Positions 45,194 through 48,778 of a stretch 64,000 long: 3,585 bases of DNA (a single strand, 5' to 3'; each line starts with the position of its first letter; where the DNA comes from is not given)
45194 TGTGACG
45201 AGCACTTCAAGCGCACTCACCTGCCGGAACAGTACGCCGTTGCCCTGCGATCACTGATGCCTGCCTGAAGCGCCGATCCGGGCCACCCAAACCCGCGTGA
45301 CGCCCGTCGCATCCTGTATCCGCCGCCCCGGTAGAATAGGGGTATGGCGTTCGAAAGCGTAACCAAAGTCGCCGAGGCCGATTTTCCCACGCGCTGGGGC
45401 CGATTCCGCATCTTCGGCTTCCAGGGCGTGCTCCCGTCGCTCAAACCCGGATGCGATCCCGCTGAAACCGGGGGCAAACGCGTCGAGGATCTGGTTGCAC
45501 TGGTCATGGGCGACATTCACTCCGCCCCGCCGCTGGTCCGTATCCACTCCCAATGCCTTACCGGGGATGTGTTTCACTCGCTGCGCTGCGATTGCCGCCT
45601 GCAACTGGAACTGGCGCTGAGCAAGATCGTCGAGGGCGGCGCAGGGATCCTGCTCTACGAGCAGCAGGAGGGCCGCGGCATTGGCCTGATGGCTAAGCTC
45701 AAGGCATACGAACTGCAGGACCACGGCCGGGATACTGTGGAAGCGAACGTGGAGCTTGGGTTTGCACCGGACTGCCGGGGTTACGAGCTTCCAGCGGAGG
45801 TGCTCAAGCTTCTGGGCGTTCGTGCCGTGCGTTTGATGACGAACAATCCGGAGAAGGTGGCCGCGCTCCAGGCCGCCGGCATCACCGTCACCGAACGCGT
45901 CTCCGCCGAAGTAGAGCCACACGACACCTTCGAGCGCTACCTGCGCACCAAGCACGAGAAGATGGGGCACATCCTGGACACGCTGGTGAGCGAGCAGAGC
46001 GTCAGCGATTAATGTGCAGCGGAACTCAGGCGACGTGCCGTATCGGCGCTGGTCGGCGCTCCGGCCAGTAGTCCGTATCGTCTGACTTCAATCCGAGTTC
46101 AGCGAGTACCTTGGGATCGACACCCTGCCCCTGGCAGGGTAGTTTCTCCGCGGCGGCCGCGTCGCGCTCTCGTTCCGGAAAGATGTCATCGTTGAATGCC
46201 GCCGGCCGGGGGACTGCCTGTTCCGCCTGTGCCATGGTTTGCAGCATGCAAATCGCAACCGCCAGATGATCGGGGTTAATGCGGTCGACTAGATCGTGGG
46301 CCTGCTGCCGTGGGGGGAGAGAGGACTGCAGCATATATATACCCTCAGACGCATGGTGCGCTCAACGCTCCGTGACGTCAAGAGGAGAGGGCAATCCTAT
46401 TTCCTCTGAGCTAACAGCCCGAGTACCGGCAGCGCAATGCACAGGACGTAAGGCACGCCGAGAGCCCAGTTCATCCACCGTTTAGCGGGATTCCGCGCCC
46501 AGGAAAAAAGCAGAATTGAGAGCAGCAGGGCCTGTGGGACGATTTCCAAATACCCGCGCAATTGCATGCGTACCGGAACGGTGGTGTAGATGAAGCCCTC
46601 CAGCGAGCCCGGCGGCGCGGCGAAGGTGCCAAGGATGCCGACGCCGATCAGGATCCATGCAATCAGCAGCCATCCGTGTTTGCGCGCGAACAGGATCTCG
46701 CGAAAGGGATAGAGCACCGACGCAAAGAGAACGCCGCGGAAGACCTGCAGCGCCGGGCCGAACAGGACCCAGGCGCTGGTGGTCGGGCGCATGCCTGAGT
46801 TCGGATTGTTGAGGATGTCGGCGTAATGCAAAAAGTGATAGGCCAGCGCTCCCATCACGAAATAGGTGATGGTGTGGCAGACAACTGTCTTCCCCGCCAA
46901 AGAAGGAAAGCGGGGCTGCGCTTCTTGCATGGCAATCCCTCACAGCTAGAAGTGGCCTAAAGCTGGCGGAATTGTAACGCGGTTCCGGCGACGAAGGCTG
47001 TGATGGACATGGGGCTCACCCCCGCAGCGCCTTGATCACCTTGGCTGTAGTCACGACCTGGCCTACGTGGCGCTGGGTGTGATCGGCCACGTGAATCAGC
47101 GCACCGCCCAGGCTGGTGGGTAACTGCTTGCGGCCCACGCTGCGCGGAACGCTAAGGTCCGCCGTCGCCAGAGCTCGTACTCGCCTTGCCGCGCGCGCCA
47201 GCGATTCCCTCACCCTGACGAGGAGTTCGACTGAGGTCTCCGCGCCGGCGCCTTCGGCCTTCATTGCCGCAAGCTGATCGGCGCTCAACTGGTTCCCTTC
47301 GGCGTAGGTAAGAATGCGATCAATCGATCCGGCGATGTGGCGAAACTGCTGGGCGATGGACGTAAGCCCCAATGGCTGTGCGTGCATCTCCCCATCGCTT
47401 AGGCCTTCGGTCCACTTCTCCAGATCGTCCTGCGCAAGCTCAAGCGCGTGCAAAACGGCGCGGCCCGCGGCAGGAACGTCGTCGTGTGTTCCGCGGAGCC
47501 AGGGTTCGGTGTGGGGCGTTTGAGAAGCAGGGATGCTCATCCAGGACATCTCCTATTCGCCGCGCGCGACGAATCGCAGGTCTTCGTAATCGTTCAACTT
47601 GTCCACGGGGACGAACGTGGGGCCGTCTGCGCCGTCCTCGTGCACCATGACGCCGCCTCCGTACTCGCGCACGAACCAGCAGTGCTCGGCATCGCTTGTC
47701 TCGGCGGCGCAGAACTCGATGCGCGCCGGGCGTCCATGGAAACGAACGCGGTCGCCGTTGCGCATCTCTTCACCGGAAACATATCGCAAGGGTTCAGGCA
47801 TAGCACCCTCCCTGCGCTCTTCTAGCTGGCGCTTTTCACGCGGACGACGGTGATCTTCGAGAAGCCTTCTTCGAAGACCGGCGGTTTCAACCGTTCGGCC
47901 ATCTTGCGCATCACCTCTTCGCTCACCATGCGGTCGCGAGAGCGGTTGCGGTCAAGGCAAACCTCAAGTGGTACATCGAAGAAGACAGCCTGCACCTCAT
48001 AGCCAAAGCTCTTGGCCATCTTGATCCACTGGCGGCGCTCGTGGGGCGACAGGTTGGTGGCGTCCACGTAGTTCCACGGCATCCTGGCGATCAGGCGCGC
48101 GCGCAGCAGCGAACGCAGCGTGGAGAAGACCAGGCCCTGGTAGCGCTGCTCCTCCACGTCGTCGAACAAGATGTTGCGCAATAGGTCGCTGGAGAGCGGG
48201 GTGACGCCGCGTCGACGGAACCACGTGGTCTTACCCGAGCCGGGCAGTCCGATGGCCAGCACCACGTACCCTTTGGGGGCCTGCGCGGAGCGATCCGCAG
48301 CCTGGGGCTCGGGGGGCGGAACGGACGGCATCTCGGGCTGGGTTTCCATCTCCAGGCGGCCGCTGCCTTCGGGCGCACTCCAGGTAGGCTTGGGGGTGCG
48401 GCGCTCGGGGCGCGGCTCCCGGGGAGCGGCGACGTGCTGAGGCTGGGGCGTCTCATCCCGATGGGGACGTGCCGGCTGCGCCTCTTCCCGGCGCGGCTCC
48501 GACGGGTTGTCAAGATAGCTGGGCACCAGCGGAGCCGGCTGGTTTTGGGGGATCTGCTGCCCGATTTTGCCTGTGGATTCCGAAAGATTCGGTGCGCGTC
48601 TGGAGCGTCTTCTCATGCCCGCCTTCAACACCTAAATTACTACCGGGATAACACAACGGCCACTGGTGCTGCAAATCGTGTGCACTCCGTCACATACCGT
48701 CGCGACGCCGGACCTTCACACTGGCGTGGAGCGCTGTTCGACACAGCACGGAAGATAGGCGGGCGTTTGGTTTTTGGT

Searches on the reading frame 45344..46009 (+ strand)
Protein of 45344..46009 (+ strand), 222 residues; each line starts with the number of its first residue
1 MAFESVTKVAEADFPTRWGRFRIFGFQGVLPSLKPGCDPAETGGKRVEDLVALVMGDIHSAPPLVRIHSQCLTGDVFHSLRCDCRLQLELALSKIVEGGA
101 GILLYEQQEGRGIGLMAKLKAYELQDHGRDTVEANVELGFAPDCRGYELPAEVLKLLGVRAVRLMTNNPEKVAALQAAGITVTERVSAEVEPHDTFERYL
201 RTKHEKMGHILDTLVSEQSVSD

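Call 58: search_protein_families(library=pfam, proteins=[window:45344-46009:+], max_evalue=0.00001)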
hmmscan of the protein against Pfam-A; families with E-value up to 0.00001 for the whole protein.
window:45344-46009:+ (222 aa): 1 family
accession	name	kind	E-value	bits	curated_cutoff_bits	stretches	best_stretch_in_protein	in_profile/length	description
PF00925.25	GTP_cyclohydro2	-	8.2e-58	195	23.3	1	8-186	2-164/165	GTP cyclohydrolase II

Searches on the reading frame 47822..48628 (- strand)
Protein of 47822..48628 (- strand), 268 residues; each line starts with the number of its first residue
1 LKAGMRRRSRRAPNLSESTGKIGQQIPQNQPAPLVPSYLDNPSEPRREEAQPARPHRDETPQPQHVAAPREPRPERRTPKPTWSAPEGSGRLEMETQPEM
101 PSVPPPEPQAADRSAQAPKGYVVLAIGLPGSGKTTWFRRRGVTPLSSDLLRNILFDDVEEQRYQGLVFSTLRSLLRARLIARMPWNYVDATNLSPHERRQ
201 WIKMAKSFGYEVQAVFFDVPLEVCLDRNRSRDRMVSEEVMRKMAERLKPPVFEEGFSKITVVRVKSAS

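Call 58: search_protein_families(library=pfam, proteins=[window:47822-48628:-], max_evalue=0.00001)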
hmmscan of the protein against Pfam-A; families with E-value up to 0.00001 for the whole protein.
window:47822-48628:- (268 aa): 1 family
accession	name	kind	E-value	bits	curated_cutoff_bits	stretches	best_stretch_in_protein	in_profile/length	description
PF13671.12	AAA_33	-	3.3e-24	86.3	27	1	122-250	1-143/143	AAA domain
